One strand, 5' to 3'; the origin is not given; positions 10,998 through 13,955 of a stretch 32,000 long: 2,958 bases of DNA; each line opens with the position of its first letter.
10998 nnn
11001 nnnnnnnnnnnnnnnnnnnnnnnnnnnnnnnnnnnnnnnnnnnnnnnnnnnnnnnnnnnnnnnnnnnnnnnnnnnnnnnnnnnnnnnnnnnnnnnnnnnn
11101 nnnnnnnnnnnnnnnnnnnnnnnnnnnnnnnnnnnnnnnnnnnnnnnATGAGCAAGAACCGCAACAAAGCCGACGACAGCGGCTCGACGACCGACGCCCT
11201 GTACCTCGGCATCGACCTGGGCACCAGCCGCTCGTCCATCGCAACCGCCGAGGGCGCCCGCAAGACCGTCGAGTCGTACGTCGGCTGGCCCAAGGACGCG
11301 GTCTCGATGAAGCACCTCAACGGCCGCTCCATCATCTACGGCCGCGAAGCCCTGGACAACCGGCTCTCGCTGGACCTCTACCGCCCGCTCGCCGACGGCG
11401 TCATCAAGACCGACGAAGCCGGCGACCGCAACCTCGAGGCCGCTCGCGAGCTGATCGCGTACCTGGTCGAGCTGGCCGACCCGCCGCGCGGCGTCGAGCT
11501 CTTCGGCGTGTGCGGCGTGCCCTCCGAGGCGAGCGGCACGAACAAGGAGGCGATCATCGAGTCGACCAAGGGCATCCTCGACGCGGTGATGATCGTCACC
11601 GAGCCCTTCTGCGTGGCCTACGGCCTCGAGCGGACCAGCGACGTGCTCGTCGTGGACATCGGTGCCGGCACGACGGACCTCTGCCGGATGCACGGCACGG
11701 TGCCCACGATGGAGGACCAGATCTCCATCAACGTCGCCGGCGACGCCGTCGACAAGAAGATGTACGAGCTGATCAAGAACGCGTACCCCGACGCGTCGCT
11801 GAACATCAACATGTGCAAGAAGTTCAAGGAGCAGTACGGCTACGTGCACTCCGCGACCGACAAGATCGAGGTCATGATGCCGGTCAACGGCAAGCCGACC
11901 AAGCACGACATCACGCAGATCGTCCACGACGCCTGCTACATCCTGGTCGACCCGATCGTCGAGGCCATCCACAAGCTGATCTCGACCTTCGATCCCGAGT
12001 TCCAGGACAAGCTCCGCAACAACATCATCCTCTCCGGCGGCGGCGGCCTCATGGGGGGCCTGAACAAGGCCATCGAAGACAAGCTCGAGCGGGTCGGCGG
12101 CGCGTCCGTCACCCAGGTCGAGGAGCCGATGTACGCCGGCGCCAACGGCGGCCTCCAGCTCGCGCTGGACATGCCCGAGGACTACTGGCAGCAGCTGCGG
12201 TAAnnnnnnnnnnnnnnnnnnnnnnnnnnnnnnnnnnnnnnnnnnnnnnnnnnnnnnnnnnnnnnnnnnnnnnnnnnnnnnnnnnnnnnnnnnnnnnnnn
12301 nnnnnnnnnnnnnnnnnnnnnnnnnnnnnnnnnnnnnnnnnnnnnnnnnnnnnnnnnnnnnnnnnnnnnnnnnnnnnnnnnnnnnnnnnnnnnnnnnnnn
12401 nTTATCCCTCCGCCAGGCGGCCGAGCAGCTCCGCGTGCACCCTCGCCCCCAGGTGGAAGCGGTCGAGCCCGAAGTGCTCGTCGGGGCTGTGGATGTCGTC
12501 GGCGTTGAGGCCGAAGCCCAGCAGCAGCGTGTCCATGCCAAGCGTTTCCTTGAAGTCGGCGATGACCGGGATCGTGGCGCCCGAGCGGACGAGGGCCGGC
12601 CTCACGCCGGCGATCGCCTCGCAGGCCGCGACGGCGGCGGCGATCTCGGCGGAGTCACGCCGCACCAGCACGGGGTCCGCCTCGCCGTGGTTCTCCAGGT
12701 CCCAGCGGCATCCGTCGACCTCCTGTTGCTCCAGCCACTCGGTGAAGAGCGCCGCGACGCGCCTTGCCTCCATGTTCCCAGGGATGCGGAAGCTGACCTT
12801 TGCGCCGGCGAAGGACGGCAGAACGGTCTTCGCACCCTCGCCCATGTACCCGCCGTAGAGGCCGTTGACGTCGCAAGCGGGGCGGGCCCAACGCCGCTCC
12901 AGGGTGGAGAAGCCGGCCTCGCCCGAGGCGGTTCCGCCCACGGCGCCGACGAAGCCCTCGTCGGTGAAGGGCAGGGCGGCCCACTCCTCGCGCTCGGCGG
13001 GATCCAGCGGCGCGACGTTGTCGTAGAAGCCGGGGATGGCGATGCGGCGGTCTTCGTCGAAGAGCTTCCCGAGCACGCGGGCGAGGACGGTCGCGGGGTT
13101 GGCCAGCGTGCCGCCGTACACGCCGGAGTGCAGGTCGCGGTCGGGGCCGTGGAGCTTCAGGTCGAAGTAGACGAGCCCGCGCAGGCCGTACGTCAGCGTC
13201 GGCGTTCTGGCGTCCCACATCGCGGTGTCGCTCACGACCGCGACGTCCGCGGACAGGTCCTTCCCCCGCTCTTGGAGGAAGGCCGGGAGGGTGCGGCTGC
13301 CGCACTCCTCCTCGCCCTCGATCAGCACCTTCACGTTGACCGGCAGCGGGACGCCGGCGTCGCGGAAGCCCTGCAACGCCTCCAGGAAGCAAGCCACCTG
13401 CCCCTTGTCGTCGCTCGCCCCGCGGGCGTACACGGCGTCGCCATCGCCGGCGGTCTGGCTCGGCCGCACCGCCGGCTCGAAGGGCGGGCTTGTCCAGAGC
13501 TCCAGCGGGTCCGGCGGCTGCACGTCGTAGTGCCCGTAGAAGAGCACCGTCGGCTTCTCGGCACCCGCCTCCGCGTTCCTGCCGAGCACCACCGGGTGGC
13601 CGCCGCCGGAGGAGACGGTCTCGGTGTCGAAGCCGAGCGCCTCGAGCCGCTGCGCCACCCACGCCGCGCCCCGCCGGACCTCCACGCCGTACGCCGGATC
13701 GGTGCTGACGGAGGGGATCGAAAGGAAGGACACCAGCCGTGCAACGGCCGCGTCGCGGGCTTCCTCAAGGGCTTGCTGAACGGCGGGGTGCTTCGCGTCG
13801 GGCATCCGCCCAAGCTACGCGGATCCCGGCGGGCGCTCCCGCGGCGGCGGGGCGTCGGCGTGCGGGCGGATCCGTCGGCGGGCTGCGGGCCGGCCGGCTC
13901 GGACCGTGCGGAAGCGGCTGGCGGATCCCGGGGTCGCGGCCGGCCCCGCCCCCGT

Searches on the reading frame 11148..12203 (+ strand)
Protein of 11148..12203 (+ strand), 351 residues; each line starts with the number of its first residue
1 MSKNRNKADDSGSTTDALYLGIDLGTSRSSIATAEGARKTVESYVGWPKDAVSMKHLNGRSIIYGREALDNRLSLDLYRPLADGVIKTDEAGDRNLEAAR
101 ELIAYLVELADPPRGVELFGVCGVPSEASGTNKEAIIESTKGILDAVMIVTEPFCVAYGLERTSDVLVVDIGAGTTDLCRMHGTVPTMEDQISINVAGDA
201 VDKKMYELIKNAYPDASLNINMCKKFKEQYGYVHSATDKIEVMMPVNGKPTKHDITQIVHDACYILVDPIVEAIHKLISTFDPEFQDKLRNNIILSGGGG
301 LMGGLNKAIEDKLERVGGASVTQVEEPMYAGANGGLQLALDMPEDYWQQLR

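Call 6: search_protein_families(library=pfam, proteins=[window:11148-12203:+], max_evalue=0.01)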
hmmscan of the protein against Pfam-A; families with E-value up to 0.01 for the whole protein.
window:11148-12203:+ (351 aa): 7 families
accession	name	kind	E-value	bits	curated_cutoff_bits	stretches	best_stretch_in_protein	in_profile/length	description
PF06723.19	MreB_Mbl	-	4.8e-24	85.2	27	1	20-337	4-317/327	MreB/Mbl protein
PF00022.25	Actin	-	3.9e-11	42.6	27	2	37-212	26-190/410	Actin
PF25229.1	Salactin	-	1.1e-09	38.2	27.1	1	20-339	4-331/335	Salactin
PF14450.12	FtsA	-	1.2e-06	29.3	31.8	1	168-334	2-127/127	Cell division protein FtsA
PF22128.2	Alp7A_like_C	-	9.8e-05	22.6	22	1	166-322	2-146/156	Alp7A C-terminal domain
PF00012.26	HSP70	-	0.00017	20.4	20.6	0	144-213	161-238/599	Hsp70 protein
PF25216.1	Volactin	-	0.0029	17.6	35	0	75-337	74-319/321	Volactin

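Call 12: find_homologous_proteins(query=window:11148-12203:+)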
Query window:11148-12203:+ (351 aa): 6573 proteins with E <= 0.001 among 8000 candidates; the best 120 are listed.
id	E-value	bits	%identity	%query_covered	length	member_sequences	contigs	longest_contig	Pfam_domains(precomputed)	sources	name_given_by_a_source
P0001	6.1e-226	767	98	100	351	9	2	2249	PF06723.20,PF25229.2,PF14450.13,PF00022.26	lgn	-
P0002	1.2e-177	608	76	100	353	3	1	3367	PF25216.1,PF22128.3,PF06723.20,PF25229.2,PF14450.13,PF00022.26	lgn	-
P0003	1.9e-177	608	78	100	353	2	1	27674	PF25216.1,PF06723.20,PF25229.2,PF14450.13,PF00022.26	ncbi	ncbi:MAG: MamK family actin-like protein [Planctomycetota bacterium]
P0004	3.3e-177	607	77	100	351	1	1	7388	PF25216.1,PF06723.20,PF25229.2,PF14450.13,PF00022.26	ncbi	-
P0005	6.3e-177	606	77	100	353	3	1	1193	PF25216.1,PF22128.3,PF06723.20,PF25229.2,PF14450.13,PF00022.26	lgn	-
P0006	1.1e-174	598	76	100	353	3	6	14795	PF25216.1,PF06723.20,PF25229.2,PF14450.13,PF00022.26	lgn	-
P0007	3.9e-173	593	76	98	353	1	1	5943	PF25216.1,PF06723.20,PF14450.13,PF00022.26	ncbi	-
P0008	2.7e-172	591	77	96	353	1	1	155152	PF25216.1,PF06723.20,PF25229.2,PF14450.13,PF00022.26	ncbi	ncbi:MAG: MamK family actin-like protein [Planctomycetota bacterium]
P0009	1.6e-171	588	76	100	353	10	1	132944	PF25216.1,PF06723.20,PF25229.2,PF14450.13,PF00022.26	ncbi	ncbi:MAG: MamK family actin-like protein [Planctomycetota bacterium]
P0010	2.6e-170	584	75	100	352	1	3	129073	PF25216.1,PF06723.20,PF25229.2,PF00022.26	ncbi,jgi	jgi:rod shape-determining protein MreB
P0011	1.8e-169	581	76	98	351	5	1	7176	PF06723.20,PF25229.2,PF00022.26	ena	-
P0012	9.0e-169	579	73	100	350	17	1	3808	PF06723.20,PF25229.2,PF00022.26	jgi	-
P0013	2.9e-168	577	73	100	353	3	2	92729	PF25216.1,PF22128.3,PF06723.20,PF25229.2,PF00022.26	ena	-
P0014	5.2e-168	577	73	100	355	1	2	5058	PF00012.27,PF25216.1,PF06723.20,PF25229.2,PF14450.13,PF00022.26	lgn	-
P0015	8.9e-168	576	74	98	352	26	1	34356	PF00012.27,PF22128.3,PF06723.20,PF25229.2,PF14450.13,PF00022.26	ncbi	ncbi:MAG: MamK family actin-like protein [Planctomycetota bacterium]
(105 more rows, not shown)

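Call 14: find_related_loci(query=A1, collection=genome_contigs, flank=4000)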
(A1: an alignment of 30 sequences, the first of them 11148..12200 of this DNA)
Query A1 (351 aa) in genome_contigs; peptide patterns used: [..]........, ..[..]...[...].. (x = any residue, [..] = any of these).
600 stretches matched a pattern (row limit reached: there are more); 344 encode a relative of the query (tblastn E <= 1e-3); the best 80 are kept; 80 distinct loci.
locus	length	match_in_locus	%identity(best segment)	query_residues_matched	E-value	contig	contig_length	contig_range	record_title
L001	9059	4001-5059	73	1-351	1e-176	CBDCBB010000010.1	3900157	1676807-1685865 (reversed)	MAG: Phycisphaeraceae bacterium isolate ac71d75b-ad6c-4cba-be0d-1cdc756c9577 genome assembly, contig: contig_10, whole g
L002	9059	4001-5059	60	5-351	7e-145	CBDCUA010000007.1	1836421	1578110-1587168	MAG: Phycisphaeraceae bacterium isolate ab2f064c-c327-4047-8da2-9c7ef337f7e9 genome assembly, contig: contig_7, whole ge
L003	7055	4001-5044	64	10-351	1e-141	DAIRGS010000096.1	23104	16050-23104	MAG TPA_asm: Tepidisphaeraceae bacterium isolate CTOTU41345 NODE_1377_length_23104_cov_5.446484, whole genome shotgun se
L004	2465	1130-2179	61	9-351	2e-146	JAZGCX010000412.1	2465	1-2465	MAG: Phycisphaeraceae bacterium isolate SCS3bin.28 SCS3bin.28_412, whole genome shotgun sequence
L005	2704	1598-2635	59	10-349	2e-140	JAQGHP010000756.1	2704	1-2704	MAG: Phycisphaerales bacterium isolate RYN_436 scaffold_1018489, whole genome shotgun sequence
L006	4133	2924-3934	54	16-350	1e-119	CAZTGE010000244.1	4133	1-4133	MAG TPA_asm: uncultured candidatus Brocadiaceae bacterium isolate SRP252850_co1_137 genome assembly, contig: NODE_39664_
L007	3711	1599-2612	52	16-351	1e-119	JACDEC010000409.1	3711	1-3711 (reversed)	MAG: Planctomycetota bacterium isolate MGR_bin350 SD2902_NODE_8157_length_3711_cov_1.437779, whole genome shotgun sequen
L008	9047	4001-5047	50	2-348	6e-117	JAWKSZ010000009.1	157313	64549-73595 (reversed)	MAG: Planctomycetota bacterium isolate ABC1.64 ABC1.64.fa-9, whole genome shotgun sequence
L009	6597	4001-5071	49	1-351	4e-116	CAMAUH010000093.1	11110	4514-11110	MAG: Candidatus Kuenenia stuttgartiensis isolate LH-05nov19-47 genome assembly, contig: LH-05nov19-C14429, whole genome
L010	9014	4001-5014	51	18-351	1e-115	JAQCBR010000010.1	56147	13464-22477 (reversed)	MAG: Planctomycetota bacterium isolate casp15-mb.161 NODE_685_length_56147_cov_0.102930, whole genome shotgun sequence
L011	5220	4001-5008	52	16-350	9e-115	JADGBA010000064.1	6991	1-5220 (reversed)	MAG: Candidatus Omnitrophota bacterium isolate nS315bin20 nS315_bin20_NODE_6922_length_6991_cov_4.029412, whole genome s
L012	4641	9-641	80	141-351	7e-115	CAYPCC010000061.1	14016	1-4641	MAG TPA_asm: uncultured Phycisphaera sp. isolate SRP072547_co2_92 genome assembly, contig: NODE_7168_length_14016_cov_4.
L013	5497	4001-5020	50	18-351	2e-114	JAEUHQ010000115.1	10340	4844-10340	MAG: Planctomycetota bacterium isolate new MAG-21 k141_2218672, whole genome shotgun sequence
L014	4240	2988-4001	51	18-351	3e-115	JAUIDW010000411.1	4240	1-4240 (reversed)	MAG: bacterium isolate 8_bin.1 NODE_18300_length_4240_cov_1.411622, whole genome shotgun sequence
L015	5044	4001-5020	50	18-351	4e-114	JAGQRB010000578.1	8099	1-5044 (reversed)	MAG: Planctomycetota bacterium isolate HKST-UBA81 k127_2460505, whole genome shotgun sequence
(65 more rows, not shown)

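Call 18: find_encoding_contigs(protein=P0001, flank=3000, max_places=6)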
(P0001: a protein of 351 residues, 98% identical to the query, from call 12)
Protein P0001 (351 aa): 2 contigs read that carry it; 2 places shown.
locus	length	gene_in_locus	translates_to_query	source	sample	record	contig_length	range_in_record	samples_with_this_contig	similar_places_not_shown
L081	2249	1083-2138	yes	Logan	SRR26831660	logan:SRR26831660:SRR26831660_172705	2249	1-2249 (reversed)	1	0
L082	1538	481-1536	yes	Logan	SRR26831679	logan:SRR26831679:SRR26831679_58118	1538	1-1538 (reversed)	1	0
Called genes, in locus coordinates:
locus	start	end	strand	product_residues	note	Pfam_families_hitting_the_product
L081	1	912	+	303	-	?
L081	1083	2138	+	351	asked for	PF00022:Actin (weak), PF06723:MreB_Mbl, PF25229:Salactin, PF14450:FtsA (weak)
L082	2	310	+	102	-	?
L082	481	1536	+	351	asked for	PF00022:Actin (weak), PF06723:MreB_Mbl, PF25229:Salactin, PF14450:FtsA (weak)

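Call 19: find_encoding_contigs(protein=P0003, flank=4000, max_places=3)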
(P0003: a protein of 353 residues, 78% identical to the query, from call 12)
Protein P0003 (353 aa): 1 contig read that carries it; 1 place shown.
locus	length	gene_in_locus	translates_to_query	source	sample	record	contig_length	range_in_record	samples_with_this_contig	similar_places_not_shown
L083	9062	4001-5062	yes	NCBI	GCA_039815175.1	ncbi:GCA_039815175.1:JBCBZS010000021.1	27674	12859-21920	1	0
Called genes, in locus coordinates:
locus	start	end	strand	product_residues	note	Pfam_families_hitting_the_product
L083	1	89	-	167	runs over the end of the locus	PF10056:DUF2293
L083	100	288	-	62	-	-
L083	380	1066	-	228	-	-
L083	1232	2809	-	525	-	PF13396:PLDc_N (weak), PF13091:PLDc_2, PF00614:PLDc (weak), PF13091:PLDc_2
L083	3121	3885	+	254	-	-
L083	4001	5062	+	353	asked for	PF06723:MreB_Mbl, PF25229:Salactin, PF00022:Actin, PF25216:Volactin (weak), PF14450:FtsA (weak)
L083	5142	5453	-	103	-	PF02482:Ribosomal_S30AE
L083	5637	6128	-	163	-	-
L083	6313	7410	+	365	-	PF00248:Aldo_ket_red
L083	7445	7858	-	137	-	PF01152:Bac_globin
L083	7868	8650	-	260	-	PF12811:BaxI_1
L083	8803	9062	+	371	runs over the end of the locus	PF00483:NTP_transferase, PF22640:ManC_GMP_beta-helix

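Call 20: find_encoding_contigs(protein=P0008, flank=4000, max_places=3)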
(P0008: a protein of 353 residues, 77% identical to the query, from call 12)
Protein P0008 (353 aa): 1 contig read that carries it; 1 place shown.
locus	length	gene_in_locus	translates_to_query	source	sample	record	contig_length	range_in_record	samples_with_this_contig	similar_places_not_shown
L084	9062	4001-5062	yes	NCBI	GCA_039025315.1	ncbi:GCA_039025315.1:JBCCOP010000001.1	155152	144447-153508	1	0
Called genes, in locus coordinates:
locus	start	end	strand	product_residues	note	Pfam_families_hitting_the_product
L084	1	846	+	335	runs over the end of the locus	PF00106:adh_short (faint), PF01073:3Beta_HSD, PF01370:Epimerase, PF02719:Polysacc_synt_2, PF04321:RmlD_sub_bind, PF07993:NAD_binding_4 (faint), PF16363:GDP_Man_Dehyd, PF13460:NAD_binding_10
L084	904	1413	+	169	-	PF19571:ACT_8 (weak)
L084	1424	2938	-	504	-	PF13396:PLDc_N (weak), PF13091:PLDc_2, PF00614:PLDc (weak), PF13091:PLDc_2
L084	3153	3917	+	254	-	-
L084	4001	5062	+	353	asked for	PF06723:MreB_Mbl, PF25216:Volactin (weak), PF25229:Salactin, PF00022:Actin, PF14450:FtsA (weak)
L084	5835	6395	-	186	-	PF01903:CbiX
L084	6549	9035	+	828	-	PF13428:TPR_14 (faint), PF14559:TPR_19 (faint), PF13174:TPR_6 (faint)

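Call 25: find_encoding_contigs(protein=P0009, flank=4000, max_places=2)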
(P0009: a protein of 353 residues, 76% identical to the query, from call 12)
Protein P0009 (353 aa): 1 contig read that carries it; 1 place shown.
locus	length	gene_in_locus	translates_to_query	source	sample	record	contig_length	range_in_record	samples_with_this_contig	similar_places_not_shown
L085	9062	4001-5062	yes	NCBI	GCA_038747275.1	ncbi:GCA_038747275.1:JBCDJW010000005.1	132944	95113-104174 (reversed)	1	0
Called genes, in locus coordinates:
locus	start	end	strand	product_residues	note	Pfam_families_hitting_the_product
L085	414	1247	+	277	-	PF21294:Polysacc_lyase_14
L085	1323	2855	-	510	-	PF13396:PLDc_N (weak), PF13091:PLDc_2, PF00614:PLDc (weak), PF13091:PLDc_2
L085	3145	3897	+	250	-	-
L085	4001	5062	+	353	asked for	PF06723:MreB_Mbl, PF25229:Salactin, PF00022:Actin (weak), PF25216:Volactin (weak), PF14450:FtsA (weak)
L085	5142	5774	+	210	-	-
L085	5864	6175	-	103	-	PF02482:Ribosomal_S30AE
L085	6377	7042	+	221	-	PF02517:Rce1-like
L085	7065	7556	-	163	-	-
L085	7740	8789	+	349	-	PF00248:Aldo_ket_red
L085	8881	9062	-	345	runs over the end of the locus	PF03547:Mem_trans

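Call 26: find_encoding_contigs(protein=P0010, flank=4000, max_places=2)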
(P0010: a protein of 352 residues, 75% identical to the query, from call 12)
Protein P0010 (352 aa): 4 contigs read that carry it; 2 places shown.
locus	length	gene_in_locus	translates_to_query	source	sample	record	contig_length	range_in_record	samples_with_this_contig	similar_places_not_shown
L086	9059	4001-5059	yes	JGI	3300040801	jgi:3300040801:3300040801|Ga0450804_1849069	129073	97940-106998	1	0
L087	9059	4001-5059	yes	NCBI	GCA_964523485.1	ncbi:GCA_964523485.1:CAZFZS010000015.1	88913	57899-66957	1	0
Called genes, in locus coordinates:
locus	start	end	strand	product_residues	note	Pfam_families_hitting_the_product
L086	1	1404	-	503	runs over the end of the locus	-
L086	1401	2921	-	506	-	PF13396:PLDc_N (weak), PF13091:PLDc_2, PF00614:PLDc (weak), PF13091:PLDc_2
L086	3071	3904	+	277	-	-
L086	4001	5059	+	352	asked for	PF06723:MreB_Mbl, PF25216:Volactin (weak), PF25229:Salactin (weak), PF00022:Actin (weak)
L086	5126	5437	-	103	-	PF02482:Ribosomal_S30AE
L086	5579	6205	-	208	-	-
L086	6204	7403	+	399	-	PF00248:Aldo_ket_red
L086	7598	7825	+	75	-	-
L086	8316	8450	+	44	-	-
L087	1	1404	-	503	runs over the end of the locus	-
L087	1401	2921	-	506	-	PF13396:PLDc_N (weak), PF13091:PLDc_2, PF00614:PLDc (weak), PF13091:PLDc_2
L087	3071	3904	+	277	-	-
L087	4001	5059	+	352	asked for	PF06723:MreB_Mbl, PF25216:Volactin (weak), PF25229:Salactin (weak), PF00022:Actin (weak)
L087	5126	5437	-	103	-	PF02482:Ribosomal_S30AE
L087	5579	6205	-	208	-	-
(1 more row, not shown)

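Call 27: find_encoding_contigs(protein=P0006, flank=4000, max_places=3)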
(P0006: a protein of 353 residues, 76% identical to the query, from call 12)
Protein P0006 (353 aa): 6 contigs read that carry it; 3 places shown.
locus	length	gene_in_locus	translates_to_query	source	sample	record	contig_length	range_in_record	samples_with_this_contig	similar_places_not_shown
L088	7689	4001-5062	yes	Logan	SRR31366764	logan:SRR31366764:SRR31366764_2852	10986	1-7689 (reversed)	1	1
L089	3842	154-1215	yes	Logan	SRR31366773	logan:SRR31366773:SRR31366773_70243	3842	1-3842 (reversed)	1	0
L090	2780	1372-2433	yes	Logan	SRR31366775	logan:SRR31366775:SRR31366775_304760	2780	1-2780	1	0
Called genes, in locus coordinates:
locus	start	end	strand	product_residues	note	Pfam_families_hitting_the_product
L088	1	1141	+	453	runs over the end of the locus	-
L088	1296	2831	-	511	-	PF13396:PLDc_N (weak), PF13091:PLDc_2, PF00614:PLDc (weak), PF13091:PLDc_2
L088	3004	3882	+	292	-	-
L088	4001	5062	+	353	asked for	PF06723:MreB_Mbl, PF14450:FtsA (faint), PF25216:Volactin (weak), PF25229:Salactin, PF00022:Actin (weak)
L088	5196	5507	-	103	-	PF02482:Ribosomal_S30AE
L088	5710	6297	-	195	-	-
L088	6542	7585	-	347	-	PF03547:Mem_trans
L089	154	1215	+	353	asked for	PF06723:MreB_Mbl, PF14450:FtsA (faint), PF25216:Volactin (weak), PF25229:Salactin, PF00022:Actin (weak)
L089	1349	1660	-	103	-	PF02482:Ribosomal_S30AE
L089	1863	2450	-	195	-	-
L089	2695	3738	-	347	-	PF03547:Mem_trans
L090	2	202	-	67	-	?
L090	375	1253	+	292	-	-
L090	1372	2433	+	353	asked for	PF06723:MreB_Mbl, PF14450:FtsA (faint), PF25216:Volactin (weak), PF25229:Salactin, PF00022:Actin (weak)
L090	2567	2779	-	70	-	?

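Call 28: find_encoding_contigs(protein=P0004, flank=4000, max_places=2)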
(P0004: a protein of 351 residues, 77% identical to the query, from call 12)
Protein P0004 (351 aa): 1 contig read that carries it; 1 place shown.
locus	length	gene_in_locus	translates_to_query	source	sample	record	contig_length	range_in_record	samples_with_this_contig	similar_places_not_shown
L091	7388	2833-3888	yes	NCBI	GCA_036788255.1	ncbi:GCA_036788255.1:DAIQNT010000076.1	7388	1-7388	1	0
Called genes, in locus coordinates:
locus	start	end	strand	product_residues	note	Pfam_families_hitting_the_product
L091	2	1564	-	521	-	?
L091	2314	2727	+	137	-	-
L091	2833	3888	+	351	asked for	PF06723:MreB_Mbl, PF25229:Salactin, PF00022:Actin (weak), PF25216:Volactin (weak), PF14450:FtsA (weak)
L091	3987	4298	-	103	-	PF02482:Ribosomal_S30AE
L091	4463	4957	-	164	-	-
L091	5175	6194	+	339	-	PF00248:Aldo_ket_red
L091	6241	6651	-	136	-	PF01152:Bac_globin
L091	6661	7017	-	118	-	PF01027:Bax1-I (weak), PF12811:BaxI_1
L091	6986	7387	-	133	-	?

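Call 30: find_encoding_contigs(protein=window:11148-12203:+, flank=3000, max_places=10)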
Protein window:11148-12203:+ (351 aa): 3 contigs read that carry it; 1 place shown.
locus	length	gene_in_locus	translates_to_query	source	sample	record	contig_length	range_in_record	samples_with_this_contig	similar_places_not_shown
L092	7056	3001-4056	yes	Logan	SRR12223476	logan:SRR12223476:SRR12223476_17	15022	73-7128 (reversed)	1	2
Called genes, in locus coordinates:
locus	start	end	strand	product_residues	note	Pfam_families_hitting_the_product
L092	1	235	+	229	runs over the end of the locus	PF02357:NusG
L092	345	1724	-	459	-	PF01266:DAO (faint), PF02737:3HCDH_N (faint), PF03486:HI0933_like (faint), PF07992:Pyr_redox_2, PF13450:NAD_binding_8 (faint), PF00070:Pyr_redox, PF02852:Pyr_redox_dim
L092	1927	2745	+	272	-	-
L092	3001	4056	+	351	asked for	PF00022:Actin (faint), PF06723:MreB_Mbl, PF25229:Salactin, PF14450:FtsA (weak)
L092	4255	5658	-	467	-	PF01546:Peptidase_M20, PF07687:M20_dimer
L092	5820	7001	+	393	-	PF02073:Peptidase_M29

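Call 34: search_protein_families(library=ncbifam, proteins=[window:11148-12203:+], max_evalue=0.1)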
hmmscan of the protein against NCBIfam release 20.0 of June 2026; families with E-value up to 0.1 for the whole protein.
window:11148-12203:+ (351 aa): 21 families
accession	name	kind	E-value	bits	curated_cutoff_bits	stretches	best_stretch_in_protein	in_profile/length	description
NF040964.1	MamK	subfamily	1.8e-122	408.6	400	1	18-350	1-330/335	MamK family actin-like protein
NF053558.1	BeeR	equivalog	1.4e-67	228.2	530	1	18-350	1-348/349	BeeR family actin-like protein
NF010539.0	PRK13927.1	subfamily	8.1e-23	80.9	293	1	20-337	9-324/339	rod shape-determining protein MreB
TIGR00904.1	mreB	subfamily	1.4e-19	70.3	365.75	1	76-335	63-322/334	MreB/Mrl family cell shape determining protein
NF053533.1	salactin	equivalog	3.1e-12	46.3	400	1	20-339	4-332/335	actin-like salactin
NF010540.1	PRK13929.1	exception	3.4e-11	42.8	515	1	78-314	63-303/334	rod-share determining protein MreBH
NF053560.1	crenactin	equivalog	6.6e-08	31.9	630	2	138-238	145-244/422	crenactin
NF011660.0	PRK15080.1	equivalog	1.5e-07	30.9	182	1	136-179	116-156/277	ethanolamine utilization protein EutJ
TIGR01175.1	pilM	subfamily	2.3e-07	30.1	133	1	162-314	186-307/348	type IV pilus assembly protein PilM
TIGR01174.1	ftsA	equivalog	1.8e-06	27.3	175.85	1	161-313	193-338/371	cell division protein FtsA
TIGR02350.1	prok_dnaK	equivalog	3.2e-05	22.5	822.55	1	144-222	158-243/596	molecular chaperone DnaK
NF001413.0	PRK00290.1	equivalog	6e-05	21.6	648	1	144-182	161-202/625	molecular chaperone DnaK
NF010498.0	PRK13917.1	equivalog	6.7e-05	22.3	417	1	164-241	185-249/344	plasmid segregation protein ParM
TIGR02529.1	EutJ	subfamily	0.0001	21.9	152.1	1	121-180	65-124/239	ethanolamine utilization protein EutJ family protein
TIGR01991.1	HscA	equivalog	0.00014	20.5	708.55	1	121-309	134-333/600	Fe-S protein assembly chaperone HscA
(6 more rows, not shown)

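Call 78: search_dna_similar(query=window:11148-12200:+, collection=plasmids, mode=protein, max_evalue=1e-10, max_rows=12)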
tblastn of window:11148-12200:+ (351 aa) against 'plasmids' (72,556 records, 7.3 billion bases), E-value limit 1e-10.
No match.

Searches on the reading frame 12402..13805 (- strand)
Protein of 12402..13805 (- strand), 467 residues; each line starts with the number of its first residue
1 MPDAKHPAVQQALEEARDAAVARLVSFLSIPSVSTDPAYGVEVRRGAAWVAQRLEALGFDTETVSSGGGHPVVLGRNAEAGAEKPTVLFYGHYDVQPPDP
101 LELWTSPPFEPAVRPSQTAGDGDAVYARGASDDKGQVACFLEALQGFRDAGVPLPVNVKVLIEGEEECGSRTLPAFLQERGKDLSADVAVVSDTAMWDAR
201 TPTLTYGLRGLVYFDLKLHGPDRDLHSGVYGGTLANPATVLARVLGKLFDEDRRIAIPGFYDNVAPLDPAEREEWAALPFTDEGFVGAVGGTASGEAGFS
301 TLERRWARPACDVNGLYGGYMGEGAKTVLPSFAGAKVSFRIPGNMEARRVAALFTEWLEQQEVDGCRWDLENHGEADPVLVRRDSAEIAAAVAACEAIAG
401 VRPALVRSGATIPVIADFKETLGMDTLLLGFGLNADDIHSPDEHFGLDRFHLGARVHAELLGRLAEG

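Call 6: search_protein_families(library=pfam, proteins=[window:12402-13805:-], max_evalue=0.01)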
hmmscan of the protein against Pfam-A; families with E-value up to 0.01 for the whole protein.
window:12402-13805:- (467 aa): 2 families
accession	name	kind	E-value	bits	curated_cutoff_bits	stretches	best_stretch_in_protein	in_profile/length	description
PF01546.33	Peptidase_M20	-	4e-31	109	24.6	1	88-461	1-204/206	Peptidase family M20/M25/M40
PF07687.19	M20_dimer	-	1e-13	51.6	21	1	206-364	1-105/107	Peptidase dimerisation domain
